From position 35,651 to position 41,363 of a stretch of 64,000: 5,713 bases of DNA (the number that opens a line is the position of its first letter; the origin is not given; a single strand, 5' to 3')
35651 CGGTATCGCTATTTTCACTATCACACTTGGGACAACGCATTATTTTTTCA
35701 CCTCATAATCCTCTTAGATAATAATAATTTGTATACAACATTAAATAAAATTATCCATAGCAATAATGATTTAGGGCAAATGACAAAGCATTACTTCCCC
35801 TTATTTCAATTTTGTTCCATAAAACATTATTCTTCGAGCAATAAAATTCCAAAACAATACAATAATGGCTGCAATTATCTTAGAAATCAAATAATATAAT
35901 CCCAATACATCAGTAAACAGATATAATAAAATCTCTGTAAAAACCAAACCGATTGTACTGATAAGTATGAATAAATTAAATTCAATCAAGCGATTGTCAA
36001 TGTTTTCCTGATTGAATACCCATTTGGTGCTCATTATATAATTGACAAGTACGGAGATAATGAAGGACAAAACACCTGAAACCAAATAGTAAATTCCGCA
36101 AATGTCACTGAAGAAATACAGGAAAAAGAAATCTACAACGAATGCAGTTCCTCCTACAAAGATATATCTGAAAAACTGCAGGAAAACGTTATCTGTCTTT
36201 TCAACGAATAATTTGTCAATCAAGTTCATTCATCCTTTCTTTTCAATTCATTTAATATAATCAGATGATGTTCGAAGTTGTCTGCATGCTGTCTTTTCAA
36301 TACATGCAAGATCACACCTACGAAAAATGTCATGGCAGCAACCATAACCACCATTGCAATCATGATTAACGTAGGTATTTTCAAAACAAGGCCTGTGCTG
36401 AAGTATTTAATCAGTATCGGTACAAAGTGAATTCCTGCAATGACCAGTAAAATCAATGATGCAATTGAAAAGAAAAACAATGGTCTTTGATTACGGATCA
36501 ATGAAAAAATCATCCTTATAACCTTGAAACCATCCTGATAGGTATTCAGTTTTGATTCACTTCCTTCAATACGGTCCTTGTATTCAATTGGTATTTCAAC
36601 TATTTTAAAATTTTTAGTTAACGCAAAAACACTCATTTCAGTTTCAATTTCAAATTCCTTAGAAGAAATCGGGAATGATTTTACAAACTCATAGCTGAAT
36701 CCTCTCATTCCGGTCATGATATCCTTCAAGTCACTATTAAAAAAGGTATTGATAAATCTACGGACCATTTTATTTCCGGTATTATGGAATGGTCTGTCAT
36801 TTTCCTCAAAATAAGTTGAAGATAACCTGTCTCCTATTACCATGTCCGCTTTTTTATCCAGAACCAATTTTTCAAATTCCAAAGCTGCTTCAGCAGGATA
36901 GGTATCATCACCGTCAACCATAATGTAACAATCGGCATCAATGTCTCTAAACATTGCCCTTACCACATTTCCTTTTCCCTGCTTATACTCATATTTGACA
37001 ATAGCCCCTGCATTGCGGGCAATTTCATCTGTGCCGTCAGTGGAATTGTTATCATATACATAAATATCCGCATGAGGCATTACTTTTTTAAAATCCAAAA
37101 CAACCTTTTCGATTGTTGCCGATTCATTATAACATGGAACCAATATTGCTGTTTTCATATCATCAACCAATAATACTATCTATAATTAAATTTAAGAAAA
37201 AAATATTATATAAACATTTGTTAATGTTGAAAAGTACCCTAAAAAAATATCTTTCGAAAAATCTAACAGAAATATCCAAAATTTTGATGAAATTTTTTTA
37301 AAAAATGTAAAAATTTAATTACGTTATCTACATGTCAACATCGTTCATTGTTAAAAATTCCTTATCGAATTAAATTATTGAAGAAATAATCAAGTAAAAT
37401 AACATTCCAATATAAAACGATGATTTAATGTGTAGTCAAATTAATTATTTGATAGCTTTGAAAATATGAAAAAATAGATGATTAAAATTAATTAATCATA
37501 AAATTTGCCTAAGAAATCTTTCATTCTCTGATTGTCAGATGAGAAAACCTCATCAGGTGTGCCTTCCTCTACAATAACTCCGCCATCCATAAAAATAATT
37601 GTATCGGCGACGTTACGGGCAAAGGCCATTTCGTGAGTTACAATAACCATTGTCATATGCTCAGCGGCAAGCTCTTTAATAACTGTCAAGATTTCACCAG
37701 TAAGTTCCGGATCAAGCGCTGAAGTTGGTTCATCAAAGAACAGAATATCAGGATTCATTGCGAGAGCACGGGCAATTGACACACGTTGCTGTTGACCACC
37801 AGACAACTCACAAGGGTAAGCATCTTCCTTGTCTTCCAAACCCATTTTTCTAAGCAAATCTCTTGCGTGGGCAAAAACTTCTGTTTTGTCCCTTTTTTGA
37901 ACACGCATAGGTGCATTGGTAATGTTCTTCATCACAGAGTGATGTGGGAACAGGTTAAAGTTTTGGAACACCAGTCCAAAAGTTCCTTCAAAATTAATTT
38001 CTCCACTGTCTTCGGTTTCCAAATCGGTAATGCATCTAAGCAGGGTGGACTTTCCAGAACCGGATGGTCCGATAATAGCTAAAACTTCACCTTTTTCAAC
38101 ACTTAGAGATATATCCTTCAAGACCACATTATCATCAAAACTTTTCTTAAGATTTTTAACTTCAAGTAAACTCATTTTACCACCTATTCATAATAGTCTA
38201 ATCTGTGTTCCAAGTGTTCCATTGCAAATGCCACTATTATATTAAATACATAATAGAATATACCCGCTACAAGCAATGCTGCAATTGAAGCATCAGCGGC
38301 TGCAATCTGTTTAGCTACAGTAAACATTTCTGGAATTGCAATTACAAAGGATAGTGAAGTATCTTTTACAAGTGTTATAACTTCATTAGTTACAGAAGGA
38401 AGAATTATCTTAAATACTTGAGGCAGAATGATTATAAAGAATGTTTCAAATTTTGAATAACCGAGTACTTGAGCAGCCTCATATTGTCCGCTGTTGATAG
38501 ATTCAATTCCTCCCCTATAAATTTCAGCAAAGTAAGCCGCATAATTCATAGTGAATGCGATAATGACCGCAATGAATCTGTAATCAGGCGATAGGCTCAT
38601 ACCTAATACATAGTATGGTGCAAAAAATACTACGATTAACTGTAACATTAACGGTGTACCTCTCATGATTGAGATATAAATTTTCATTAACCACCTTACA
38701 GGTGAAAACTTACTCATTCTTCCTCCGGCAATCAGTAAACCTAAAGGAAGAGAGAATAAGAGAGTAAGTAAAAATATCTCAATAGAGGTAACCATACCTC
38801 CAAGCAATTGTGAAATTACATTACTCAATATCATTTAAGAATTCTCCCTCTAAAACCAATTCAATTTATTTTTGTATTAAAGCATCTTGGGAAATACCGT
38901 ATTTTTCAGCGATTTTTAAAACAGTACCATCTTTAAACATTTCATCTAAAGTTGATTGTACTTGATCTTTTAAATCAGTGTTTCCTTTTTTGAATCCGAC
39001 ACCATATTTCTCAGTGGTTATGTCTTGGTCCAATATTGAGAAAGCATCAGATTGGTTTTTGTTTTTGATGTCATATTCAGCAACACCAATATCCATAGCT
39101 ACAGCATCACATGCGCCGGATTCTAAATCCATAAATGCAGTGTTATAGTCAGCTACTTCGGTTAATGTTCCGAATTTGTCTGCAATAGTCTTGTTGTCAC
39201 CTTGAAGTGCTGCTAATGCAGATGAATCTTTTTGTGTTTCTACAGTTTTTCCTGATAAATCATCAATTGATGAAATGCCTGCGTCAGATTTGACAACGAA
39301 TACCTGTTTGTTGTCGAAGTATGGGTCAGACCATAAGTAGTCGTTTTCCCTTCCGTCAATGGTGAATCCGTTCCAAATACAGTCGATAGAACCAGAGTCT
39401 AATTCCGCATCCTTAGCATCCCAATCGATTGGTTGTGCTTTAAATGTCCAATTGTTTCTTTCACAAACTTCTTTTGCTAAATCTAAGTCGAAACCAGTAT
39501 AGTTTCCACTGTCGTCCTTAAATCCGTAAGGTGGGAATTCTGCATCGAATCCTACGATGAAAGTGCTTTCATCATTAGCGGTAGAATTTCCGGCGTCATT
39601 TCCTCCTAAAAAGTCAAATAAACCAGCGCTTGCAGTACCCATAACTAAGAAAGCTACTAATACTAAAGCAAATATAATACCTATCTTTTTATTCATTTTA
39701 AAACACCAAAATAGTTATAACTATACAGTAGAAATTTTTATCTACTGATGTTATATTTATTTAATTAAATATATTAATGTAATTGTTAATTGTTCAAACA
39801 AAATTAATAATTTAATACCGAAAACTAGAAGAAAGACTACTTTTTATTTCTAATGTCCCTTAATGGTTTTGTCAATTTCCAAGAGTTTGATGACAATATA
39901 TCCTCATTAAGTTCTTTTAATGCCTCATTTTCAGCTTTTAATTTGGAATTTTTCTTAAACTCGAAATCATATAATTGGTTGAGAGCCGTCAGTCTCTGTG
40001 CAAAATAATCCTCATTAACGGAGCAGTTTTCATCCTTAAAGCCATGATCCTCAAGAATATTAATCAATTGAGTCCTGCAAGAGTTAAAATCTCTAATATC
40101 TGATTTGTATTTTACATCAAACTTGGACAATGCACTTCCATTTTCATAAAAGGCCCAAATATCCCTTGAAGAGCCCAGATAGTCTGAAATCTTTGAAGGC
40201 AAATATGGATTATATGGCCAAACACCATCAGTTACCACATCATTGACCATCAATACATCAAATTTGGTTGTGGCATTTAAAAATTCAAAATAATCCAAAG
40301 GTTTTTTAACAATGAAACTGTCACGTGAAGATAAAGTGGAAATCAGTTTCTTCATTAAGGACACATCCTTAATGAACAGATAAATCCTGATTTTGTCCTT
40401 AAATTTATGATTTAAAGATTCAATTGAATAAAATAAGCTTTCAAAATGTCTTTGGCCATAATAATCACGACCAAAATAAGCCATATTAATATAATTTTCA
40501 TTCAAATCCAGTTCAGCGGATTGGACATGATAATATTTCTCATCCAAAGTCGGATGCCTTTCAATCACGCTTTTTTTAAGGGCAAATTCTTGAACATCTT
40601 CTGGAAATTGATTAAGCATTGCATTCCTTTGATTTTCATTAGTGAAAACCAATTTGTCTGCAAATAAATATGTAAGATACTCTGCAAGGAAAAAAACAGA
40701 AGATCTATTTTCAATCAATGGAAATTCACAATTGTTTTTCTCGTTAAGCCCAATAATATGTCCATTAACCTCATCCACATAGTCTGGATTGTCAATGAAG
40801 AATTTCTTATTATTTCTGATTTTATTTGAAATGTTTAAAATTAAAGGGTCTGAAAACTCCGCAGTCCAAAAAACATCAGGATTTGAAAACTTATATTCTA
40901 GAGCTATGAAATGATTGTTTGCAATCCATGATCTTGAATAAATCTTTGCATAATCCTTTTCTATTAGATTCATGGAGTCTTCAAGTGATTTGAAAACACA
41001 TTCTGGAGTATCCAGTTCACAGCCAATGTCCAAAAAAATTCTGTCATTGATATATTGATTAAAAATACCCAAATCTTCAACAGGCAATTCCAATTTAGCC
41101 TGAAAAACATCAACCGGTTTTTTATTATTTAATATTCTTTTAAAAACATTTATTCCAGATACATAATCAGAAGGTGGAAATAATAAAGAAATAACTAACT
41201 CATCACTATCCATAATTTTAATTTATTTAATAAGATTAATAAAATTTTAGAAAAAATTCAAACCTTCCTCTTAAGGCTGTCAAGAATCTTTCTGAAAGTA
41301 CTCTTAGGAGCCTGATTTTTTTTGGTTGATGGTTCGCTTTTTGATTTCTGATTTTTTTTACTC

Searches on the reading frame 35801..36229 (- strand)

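Call 12: search_protein_families(library=pfam, proteins=[window:35801-36229:-], max_evalue=0.001)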
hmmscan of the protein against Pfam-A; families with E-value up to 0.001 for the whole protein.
window:35801-36229:- (142 aa): 1 family
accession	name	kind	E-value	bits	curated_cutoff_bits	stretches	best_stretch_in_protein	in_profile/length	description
PF04138.20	GtrA_DPMS_TM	-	7.9e-22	78.1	26.1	1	21-135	1-115/117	GtrA/DPMS, transmembrane domain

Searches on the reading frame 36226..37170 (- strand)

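Call 12: search_protein_families(library=pfam, proteins=[window:36226-37170:-], max_evalue=0.001)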
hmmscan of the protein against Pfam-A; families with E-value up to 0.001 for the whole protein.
window:36226-37170:- (314 aa): 2 families
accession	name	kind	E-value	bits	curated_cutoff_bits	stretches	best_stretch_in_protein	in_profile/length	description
PF00535.33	Glycos_transf_2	-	1.1e-15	58.4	23.3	1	9-163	2-164/168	Glycosyl transferase family 2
PF13641.12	Glyco_tranf_2_3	-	6e-05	23.6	27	1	7-111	3-119/230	Glycosyltransferase like family 2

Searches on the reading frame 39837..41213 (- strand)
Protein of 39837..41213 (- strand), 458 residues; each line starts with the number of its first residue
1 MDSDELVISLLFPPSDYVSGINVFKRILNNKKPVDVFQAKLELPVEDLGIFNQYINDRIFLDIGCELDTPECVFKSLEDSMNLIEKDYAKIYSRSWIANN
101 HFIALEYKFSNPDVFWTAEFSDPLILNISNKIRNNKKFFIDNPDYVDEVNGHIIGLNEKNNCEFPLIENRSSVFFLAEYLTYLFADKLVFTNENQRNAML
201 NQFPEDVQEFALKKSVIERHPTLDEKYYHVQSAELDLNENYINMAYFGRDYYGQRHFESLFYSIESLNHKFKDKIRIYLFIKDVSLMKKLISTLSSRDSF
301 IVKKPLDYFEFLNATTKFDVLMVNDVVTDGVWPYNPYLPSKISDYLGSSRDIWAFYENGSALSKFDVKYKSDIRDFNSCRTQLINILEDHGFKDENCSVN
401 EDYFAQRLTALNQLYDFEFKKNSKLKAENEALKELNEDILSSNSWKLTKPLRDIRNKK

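Call 5: search_protein_families(library=pfam, proteins=[window:39837-41213:-], max_evalue=0.01)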
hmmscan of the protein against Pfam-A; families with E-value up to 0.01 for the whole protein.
window:39837-41213:- (458 aa): 0 families

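Call 74: find_homologous_proteins(query=window:40014-41213:-, max_evalue=0.001)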
Query window:40014-41213:- (400 aa): 376 proteins with E <= 0.001 among 2569 candidates; the best 120 are listed.
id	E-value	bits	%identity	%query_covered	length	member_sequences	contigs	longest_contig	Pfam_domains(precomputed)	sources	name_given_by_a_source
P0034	1.4e-266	902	100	100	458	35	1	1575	-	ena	-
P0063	8.1e-226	768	85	100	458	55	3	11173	-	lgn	-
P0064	3.8e-222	756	84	100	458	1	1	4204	-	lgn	-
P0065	2.5e-221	753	83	100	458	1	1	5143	-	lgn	-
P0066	3.0e-203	693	76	100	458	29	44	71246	-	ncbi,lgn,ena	-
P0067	1.8e-202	691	77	100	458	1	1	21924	-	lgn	-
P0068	1.6e-197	675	76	100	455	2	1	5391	-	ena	-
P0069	1.7e-194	665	74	100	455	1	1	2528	-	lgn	-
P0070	6.1e-187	640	70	100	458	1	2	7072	-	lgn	-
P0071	7.7e-177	606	68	100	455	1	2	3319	-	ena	-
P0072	1.4e-175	602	65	100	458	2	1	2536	-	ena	-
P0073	2.7e-175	601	67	100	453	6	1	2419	-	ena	-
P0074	5.8e-174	597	66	98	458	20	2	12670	-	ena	-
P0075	2.8e-173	595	67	100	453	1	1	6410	-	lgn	-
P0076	3.2e-172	591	66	100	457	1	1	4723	-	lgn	-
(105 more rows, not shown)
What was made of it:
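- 39837..41213 (-): 458-aa protein with no Pfam or NCBIfam match. It has a GT-B-fold catalytic part (residues 1-~400), a coil (403-441) and the foot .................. (nt 39840-40007 for coil plus foot). 376 Methanobrevibacter-type homologues (call 74).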

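Call 80: search_protein_families(library=ncbifam, proteins=[window:39837-41213:-], max_evalue=0.01)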
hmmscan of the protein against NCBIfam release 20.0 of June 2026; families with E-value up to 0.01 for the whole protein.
window:39837-41213:- (458 aa): 0 families
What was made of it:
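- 39837..41213 (-): No family match (calls 5, 80).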

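Call 86: predict_structure(alignment_id=A5)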
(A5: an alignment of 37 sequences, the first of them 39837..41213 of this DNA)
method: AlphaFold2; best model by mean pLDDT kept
length: 458 residues; sequences in the alignment: 37
mean_pLDDT: 87.6   pTM: 0.82
mean pLDDT of the five models: 87.6, 86.8, 84.4, 83.6, 82.8
residues with pLDDT >= 90: 269; 70-90: 142; 50-70: 43; < 50: 4
segments of 3 or more residues with pLDDT < 50: none
pLDDT, mean of each block of 10 residues (from residue 1): 89 82 89 91 62 87 89 92 92 92 97 97 89 91 96 98 96 96 98 95 96 96 89 91 87 63 90 95 84 89 90 96 88 89 92 94 94 89 96 91 72 72 79 74 55 54
secondary structure, 60 per line:
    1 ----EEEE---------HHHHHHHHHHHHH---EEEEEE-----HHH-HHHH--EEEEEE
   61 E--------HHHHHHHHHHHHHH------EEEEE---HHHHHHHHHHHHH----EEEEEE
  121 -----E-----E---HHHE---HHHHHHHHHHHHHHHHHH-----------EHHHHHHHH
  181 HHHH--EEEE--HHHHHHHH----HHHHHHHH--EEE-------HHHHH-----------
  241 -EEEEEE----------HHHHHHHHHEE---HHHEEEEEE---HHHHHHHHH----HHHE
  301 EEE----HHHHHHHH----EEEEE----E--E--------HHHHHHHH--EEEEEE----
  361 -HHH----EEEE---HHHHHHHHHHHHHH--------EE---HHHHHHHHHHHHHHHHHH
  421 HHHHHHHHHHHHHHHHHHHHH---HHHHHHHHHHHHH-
elements in order: E5-8 H18-30 E34-39 H49-52 E55-61 H70-83 E90-94 H98-110 E115-120 H143-160 H173-184 E187-190 H193-200 H205-212 E215-217 H225-229 E242-247 H258-266 E275-280 H284-292 E300-303 H308-315 E320-324 H341-348 E351-356 E369-372 H376-389 H403-441 H445-457
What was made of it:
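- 39837..41213 (-): AF2 pLDDT 87.6, pTM 0.82 (call 86).
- The other gives a break at S442-S444 and a new helix from W445 (call 86). One AF2 model places a helix break at S442-S444 of the 458-aa protein (call 86).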

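Call 88: fold_search(model_id=the predicted structure, library=pdb)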
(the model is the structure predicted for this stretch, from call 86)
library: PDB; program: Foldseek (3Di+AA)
matches with E <= 10: 1361; with E <= 0.001: 223
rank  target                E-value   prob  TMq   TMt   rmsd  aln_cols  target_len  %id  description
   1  8dqd                  1.5e-08  1.00  0.47  0.56   7.9       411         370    8  Structure of the Campylobacter concisus glycosyltransferase PglA (released 2024-01-17)
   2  3mbo_C                2.4e-08  1.00  0.50  0.60   6.1       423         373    9  Crystal Structure of the Glycosyltransferase BaBshA bound with UDP and L-malate (released 2010-09-29)
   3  3c48_A                2.4e-08  1.00  0.33  0.37  11.4       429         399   11  Structure of the retaining glycosyltransferase MshA: The first step in mycothiol biosynthesis. Organism: Corynebacteri (released 2008-03-25)
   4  6n1x                  2.5e-08  1.00  0.48  0.56   8.1       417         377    9  BshA from Staphylococcus aureus complexed with UDP and N-acetylglucosamine (released 2019-08-21)
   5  3mbo_G                3.3e-08  1.00  0.49  0.60   6.2       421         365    8  Crystal Structure of the Glycosyltransferase BaBshA bound with UDP and L-malate (released 2010-09-29)
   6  8dvz                  3.5e-08  1.00  0.47  0.56   7.8       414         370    9  Structure of the Campylobacter concisus glycosyltransferase PglA R282V variant (released 2024-01-17)
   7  6d9t                  3.5e-08  1.00  0.49  0.58   7.7       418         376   10  BshA from Staphylococcus aureus complexed with UDP (released 2019-05-08)
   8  8sxv_A                5.3e-08  1.00  0.43  0.52  12.7       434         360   11  X-ray crystal structure of UDP- 2,3-diacetamido-2,3-dideoxy-glucuronic acid-2-epimerase from Thermus thermophilus stra (released 2023-09-13)
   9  4fkz_A                5.3e-08  1.00  0.36  0.41  16.9       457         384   11  Crystal structure of Bacillus subtilis UDP-GlcNAc 2-epimerase in complex with UDP-GlcNAc and UDP (released 2013-05-08)
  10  5d01_B                5.6e-08  1.00  0.48  0.59   7.9       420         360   10  Crystal structure of BshA from B. subtilis complexed with N-acetylglucosaminyl-malate (released 2016-09-07)
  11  3mbo_A                5.9e-08  1.00  0.50  0.60   6.1       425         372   10  Crystal Structure of the Glycosyltransferase BaBshA bound with UDP and L-malate (released 2010-09-29)
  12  5d01_A                9.8e-08  1.00  0.48  0.59   8.2       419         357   10  Crystal structure of BshA from B. subtilis complexed with N-acetylglucosaminyl-malate (released 2016-09-07)
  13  4m7p_MODEL_1_A        1.1e-07  1.00  0.40  0.44   9.7       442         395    9  Ensemble refinement of protein crystal structure of macrolide glycosyltransferases OleD (released 2013-09-11)
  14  3oka_A                1.2e-07  1.00  0.51  0.60   5.9       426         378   12  Crystal structure of Corynebacterium glutamicum PimB' in complex with GDP-Man (triclinic crystal form) (released 2010-09-15)
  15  1f6d_B                1.2e-07  1.00  0.43  0.51   8.0       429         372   11  THE STRUCTURE OF UDP-N-ACETYLGLUCOSAMINE 2-EPIMERASE FROM E. COLI. (released 2000-12-13)
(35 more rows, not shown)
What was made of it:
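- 39837..41213 (-): Foldseek finds GT-B glycosyltransferases PglA, BshA, MshA and PimB' at E ~1e-8 (call 88).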
